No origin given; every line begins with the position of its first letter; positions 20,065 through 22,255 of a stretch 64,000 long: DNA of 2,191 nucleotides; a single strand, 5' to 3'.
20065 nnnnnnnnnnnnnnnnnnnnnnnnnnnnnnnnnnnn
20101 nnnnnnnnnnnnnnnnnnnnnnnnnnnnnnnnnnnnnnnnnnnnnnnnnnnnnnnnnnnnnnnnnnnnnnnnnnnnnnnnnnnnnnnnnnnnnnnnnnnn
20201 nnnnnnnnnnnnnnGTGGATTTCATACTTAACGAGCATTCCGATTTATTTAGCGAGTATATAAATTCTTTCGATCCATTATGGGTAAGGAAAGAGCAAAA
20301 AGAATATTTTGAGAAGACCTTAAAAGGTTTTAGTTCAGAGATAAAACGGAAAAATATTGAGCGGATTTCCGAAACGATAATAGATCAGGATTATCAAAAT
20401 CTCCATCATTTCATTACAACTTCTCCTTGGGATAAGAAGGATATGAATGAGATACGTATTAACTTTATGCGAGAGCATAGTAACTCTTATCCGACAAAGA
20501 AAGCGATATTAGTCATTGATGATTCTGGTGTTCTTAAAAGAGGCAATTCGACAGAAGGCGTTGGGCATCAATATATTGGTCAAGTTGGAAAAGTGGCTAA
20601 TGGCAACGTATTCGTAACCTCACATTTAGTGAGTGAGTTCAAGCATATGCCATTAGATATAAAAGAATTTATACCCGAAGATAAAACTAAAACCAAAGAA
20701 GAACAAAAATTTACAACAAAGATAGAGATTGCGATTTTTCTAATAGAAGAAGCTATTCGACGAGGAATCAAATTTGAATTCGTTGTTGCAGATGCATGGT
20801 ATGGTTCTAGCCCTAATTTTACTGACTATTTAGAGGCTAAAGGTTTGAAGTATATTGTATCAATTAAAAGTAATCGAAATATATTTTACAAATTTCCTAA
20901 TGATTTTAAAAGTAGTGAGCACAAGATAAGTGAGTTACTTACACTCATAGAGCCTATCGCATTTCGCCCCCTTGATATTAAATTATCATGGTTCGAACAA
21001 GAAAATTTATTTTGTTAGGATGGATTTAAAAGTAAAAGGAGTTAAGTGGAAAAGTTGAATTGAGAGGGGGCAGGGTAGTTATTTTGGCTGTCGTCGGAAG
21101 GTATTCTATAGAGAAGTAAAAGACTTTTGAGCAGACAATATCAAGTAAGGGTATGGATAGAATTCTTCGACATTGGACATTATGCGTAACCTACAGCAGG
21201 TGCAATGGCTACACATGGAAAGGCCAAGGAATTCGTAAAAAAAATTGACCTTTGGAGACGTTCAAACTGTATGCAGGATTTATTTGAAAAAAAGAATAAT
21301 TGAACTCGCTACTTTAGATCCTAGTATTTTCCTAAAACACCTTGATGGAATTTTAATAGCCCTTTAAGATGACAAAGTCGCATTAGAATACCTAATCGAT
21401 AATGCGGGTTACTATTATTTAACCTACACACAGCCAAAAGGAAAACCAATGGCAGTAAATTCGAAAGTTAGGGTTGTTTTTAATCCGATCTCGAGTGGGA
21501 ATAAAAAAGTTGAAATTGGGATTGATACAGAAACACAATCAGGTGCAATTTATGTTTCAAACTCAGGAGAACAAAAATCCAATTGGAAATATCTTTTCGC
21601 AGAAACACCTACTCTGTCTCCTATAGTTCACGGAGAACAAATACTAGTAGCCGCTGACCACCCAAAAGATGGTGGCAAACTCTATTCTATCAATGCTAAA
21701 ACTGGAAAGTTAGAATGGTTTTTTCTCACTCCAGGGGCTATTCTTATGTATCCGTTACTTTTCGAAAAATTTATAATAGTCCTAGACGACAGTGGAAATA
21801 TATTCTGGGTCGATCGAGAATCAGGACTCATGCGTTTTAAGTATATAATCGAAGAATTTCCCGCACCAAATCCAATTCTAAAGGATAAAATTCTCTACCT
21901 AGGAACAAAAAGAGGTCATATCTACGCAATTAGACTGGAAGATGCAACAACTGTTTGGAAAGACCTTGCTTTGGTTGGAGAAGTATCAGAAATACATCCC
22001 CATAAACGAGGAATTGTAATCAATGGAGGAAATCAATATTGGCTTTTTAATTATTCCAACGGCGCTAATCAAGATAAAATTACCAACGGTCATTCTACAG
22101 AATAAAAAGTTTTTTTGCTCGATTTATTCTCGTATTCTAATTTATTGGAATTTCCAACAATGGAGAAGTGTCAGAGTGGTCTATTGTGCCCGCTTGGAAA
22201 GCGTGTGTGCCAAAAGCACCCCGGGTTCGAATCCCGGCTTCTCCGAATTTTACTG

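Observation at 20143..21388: Two unrelated transposase families bounded by the same terminal inverted repeat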

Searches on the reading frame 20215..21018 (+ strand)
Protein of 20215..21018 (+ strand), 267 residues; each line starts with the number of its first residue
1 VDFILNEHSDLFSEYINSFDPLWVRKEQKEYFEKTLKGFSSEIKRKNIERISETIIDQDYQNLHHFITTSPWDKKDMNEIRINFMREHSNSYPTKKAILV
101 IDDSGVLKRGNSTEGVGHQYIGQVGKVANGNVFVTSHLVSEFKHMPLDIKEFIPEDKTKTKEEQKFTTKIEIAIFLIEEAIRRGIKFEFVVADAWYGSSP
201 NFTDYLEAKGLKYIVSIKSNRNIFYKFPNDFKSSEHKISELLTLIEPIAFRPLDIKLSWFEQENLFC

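Call 7: search_protein_families(library=pfam, proteins=[window:20215-21018:+], max_evalue=0.01)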
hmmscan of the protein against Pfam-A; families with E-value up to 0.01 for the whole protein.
window:20215-21018:+ (267 aa): 2 families
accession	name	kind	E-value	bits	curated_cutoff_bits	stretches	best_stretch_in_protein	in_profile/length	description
PF13546.12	DDE_5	-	2.6e-41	142.4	27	1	25-229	8-220/272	DDE superfamily endonuclease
PF01609.27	DDE_Tnp_1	-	3.2e-05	24.2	23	1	176-226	68-115/200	Transposase DDE domain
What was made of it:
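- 20215..21018 (+): Truncated IS701-family transposase ORF (267 aa; intact relatives have 378 aa). Pfam DDE_5 E 2.6e-41 (call 7).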

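Call 38: find_homologous_proteins(query=window:20215-21015:+, max_evalue=1e-10)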
Query window:20215-21015:+ (267 aa): 25 proteins with E <= 1e-10 among 542 candidates.
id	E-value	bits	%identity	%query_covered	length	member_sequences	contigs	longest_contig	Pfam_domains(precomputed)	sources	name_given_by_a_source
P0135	3.4e-154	530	93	97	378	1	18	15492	PF13701.13,PF01609.28,PF13546.13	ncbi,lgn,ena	-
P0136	6.2e-153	526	92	97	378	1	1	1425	PF13701.13,PF01609.28,PF13546.13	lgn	-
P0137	5.1e-148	510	90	96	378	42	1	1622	PF13701.13,PF01609.28,PF13546.13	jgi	jgi:SRSO17 transposase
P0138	1.3e-144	499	88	97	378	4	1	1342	PF13701.13,PF01609.28,PF13546.13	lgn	-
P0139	9.2e-133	460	80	97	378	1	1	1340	PF13701.13,PF01609.28,PF13546.13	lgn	-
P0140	9.3e-130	450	77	97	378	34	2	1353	PF13701.13,PF01609.28,PF13546.13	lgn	-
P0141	4.7e-123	428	79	90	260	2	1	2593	PF13546.13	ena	-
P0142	8.9e-123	427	73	97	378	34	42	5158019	PF13701.13,PF01609.28,PF13546.13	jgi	jgi:SRSO17 transposase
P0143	2.8e-112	393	68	97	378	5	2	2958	PF13701.13,PF01609.28,PF13546.13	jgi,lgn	jgi:SRSO17 transposase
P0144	1.3e-103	364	92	66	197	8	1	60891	PF01609.28,PF13546.13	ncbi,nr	ncbi:MAG: transposase [Leptospiraceae bacterium]|nr:transposase [Leptospiraceae bacterium]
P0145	8.0e-102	359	63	97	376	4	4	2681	PF13701.13,PF01609.28,PF13546.13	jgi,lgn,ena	jgi:DDE superfamily endonuclease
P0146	7.2e-101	355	62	97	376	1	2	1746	PF13701.13,PF01609.28,PF13546.13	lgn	-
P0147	5.5e-100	353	62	97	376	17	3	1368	PF13701.13,PF01609.28,PF13546.13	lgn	-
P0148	6.9e-100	352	62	97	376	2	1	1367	PF13701.13,PF01609.28,PF13546.13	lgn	-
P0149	1.2e-97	345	59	97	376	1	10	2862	PF13701.13,PF01609.28,PF13546.13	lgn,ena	-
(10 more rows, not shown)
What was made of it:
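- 20215..21018 (+): 93% identical to the intact protein P0135 (call 38).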

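Call 39: find_encoding_contigs(protein=P0135, flank=2000, max_places=8)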
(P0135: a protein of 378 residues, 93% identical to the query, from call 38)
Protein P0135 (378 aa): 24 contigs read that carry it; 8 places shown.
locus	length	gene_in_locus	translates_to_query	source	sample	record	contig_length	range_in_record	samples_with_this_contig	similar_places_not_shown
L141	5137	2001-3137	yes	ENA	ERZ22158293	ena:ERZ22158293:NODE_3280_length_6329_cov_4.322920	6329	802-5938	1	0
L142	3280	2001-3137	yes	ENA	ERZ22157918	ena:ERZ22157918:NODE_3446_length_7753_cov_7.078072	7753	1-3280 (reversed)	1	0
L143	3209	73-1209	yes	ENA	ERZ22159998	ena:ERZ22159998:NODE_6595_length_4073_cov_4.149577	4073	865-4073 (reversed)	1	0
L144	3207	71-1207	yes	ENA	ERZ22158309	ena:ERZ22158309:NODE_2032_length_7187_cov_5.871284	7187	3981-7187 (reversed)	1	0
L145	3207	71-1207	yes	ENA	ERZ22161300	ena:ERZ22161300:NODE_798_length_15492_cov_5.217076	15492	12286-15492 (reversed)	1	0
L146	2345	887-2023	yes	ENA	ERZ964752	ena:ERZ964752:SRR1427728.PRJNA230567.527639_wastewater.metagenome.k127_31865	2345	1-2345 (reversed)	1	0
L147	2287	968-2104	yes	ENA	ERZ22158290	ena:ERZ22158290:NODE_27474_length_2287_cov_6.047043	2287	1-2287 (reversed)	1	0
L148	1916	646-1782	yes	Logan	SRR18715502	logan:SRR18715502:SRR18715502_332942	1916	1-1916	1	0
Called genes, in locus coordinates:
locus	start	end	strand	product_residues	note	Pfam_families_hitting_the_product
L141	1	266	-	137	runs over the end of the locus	-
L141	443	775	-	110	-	-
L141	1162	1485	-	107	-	-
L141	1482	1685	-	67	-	-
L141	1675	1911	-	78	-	-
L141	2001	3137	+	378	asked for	PF13546:DDE_5, PF01609:DDE_Tnp_1, PF13701:DDE_Tnp_1_4 (weak)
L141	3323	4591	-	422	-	PF00199:Catalase, PF06628:Catalase-rel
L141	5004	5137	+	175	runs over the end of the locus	?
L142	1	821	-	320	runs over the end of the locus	-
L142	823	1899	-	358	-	PF25954:Beta-barrel_RND_2, PF25967:RND-MFP_C (weak), PF25975:CzcB_C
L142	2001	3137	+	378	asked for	PF13546:DDE_5, PF01609:DDE_Tnp_1, PF13701:DDE_Tnp_1_4 (weak)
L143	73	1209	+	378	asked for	PF13546:DDE_5, PF01609:DDE_Tnp_1, PF13701:DDE_Tnp_1_4 (weak)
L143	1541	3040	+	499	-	PF01590:GAF, PF13185:GAF_2 (faint), PF07228:SpoIIE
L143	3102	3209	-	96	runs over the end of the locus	PF01209:Ubie_methyltran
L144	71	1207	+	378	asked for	PF13546:DDE_5, PF01609:DDE_Tnp_1, PF13701:DDE_Tnp_1_4 (weak)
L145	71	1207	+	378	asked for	PF13546:DDE_5, PF01609:DDE_Tnp_1, PF13701:DDE_Tnp_1_4 (weak)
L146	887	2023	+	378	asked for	PF13546:DDE_5, PF01609:DDE_Tnp_1, PF13701:DDE_Tnp_1_4 (weak)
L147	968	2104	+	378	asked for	PF13546:DDE_5, PF01609:DDE_Tnp_1, PF13701:DDE_Tnp_1_4 (weak)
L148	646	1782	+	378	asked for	PF13546:DDE_5, PF01609:DDE_Tnp_1, PF13701:DDE_Tnp_1_4 (weak)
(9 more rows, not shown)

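Call 40: find_encoding_contigs(protein=P0142, flank=1500, max_places=10)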
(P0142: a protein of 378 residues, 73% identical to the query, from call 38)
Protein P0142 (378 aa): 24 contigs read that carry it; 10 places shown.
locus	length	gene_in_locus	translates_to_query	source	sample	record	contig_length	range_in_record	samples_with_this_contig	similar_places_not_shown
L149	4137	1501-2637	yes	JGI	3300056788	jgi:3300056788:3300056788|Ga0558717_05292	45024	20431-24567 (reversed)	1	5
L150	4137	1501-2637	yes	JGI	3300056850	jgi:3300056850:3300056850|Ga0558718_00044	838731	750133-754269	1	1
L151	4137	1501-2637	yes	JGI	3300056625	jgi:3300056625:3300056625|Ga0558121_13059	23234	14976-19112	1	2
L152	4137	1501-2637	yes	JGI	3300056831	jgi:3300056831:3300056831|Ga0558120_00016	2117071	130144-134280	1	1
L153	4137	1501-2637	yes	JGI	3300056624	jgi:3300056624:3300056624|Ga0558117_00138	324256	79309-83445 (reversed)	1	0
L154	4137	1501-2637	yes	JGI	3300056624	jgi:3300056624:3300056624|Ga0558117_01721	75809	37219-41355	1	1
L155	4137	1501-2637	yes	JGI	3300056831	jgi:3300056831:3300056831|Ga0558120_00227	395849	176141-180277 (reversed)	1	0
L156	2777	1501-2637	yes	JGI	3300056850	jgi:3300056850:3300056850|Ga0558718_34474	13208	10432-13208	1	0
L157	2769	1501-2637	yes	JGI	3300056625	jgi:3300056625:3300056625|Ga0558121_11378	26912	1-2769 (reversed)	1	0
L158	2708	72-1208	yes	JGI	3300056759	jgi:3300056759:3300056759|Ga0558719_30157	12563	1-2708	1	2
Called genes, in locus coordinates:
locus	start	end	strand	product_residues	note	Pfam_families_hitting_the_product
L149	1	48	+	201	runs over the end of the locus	-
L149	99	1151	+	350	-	-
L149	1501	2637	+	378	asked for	PF13546:DDE_5, PF01609:DDE_Tnp_1, PF13701:DDE_Tnp_1_4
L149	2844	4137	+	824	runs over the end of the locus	PF01590:GAF, PF00360:PHY, PF13487:HD_5, PF01966:HD, PF00990:GGDEF (weak)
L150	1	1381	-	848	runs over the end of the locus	PF07715:Plug, PF00593:TonB_dep_Rec_b-barrel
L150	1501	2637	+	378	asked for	PF13546:DDE_5, PF01609:DDE_Tnp_1, PF13701:DDE_Tnp_1_4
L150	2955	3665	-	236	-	-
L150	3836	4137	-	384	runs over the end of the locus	PF00226:DnaJ (weak)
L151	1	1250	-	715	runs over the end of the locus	PF09371:Tex_N, PF22706:Tex_central_region, PF16921:Tex_YqgF, PF14639:YqgF (weak), PF14635:HHH_7, PF12836:HHH_3, PF17674:HHH_9, PF00575:S1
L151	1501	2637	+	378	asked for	PF13546:DDE_5, PF01609:DDE_Tnp_1, PF13701:DDE_Tnp_1_4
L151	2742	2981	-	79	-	PF00085:Thioredoxin, PF13905:Thioredoxin_8 (weak)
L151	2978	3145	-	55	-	PF19628:DUF6132 (weak)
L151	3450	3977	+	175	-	-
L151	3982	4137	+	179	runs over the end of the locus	-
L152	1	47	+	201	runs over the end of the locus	-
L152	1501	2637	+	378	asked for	PF13546:DDE_5, PF01609:DDE_Tnp_1, PF13701:DDE_Tnp_1_4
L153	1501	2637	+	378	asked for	PF13546:DDE_5, PF01609:DDE_Tnp_1, PF13701:DDE_Tnp_1_4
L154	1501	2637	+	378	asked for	PF13546:DDE_5, PF01609:DDE_Tnp_1, PF13701:DDE_Tnp_1_4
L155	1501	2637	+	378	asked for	PF13546:DDE_5, PF01609:DDE_Tnp_1, PF13701:DDE_Tnp_1_4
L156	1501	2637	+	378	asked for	PF13546:DDE_5, PF01609:DDE_Tnp_1, PF13701:DDE_Tnp_1_4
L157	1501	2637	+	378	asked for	PF13546:DDE_5, PF01609:DDE_Tnp_1, PF13701:DDE_Tnp_1_4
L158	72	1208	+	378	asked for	PF13546:DDE_5, PF01609:DDE_Tnp_1, PF13701:DDE_Tnp_1_4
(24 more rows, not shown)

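Call 50: search_protein_families(library=ncbifam, proteins=[P0135, window:20215-21018:+], max_evalue=0.00001)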
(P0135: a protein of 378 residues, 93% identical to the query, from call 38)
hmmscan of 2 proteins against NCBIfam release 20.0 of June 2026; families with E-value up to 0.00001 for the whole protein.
P0135 (378 aa): 6 families
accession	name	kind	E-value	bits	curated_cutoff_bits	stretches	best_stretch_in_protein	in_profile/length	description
NF033540.2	transpos_IS701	equivalog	1.7e-81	274.3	150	1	12-364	1-362/363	IS701 family transposase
NF049999.1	transpos_IS701_3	equivalog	5.7e-25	88.1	170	1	12-368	6-364/412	IS701 family transposase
NF049925.1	transpos_IS4_4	equivalog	5e-24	84.8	250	1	157-365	180-371/449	IS4 family transposase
NF049921.1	transpos_IS701_2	equivalog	1.9e-21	76.8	250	1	94-373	58-299/318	IS701 family transposase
NF033539.1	transpos_IS1380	equivalog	9.3e-10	37.7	180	1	188-364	209-375/419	IS1380 family transposase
NF033559.2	transpos_IS1634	equivalog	1.4e-08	34.2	100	1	301-366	363-428/483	IS1634 family transposase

window:20215-21018:+ (267 aa): 4 families
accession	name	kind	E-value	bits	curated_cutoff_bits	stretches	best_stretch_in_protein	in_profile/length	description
NF033540.2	transpos_IS701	equivalog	6.4e-59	200.1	150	1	12-251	1-248/363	IS701 family transposase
NF049921.1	transpos_IS701_2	equivalog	3.8e-14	52.8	250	1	95-228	59-181/318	IS701 family transposase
NF049925.1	transpos_IS4_4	equivalog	2.3e-10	39.8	250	1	155-232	178-254/449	IS4 family transposase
NF049999.1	transpos_IS701_3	equivalog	4.9e-08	32.3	170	1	12-224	6-216/412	IS701 family transposase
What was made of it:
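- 20215..21018 (+): NCBIfam IS701 NF033540 200 bits, cut-off 150 (call 50).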

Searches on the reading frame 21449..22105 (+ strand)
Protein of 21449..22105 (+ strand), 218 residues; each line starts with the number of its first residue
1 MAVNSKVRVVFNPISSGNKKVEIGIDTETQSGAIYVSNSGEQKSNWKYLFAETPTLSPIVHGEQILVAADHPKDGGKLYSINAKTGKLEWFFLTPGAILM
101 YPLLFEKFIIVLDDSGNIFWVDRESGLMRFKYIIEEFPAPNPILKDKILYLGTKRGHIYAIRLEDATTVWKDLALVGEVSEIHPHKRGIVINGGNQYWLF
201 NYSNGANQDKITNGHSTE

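Call 7: search_protein_families(library=pfam, proteins=[window:21449-22105:+], max_evalue=0.01)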
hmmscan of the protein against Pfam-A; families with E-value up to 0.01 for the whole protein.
window:21449-22105:+ (218 aa): 2 families
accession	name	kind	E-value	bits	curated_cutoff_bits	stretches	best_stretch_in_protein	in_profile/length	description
PF13570.13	Beta-prop_ACSF4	-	2.4e-11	44.1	133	2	74-171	69-170/329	Beta-alanine-activating enzyme, beta-propeller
PF13360.13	PQQ_2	-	8.4e-09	35.9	27.6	1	60-171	31-143/233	Outer membrane protein assembly factor BamB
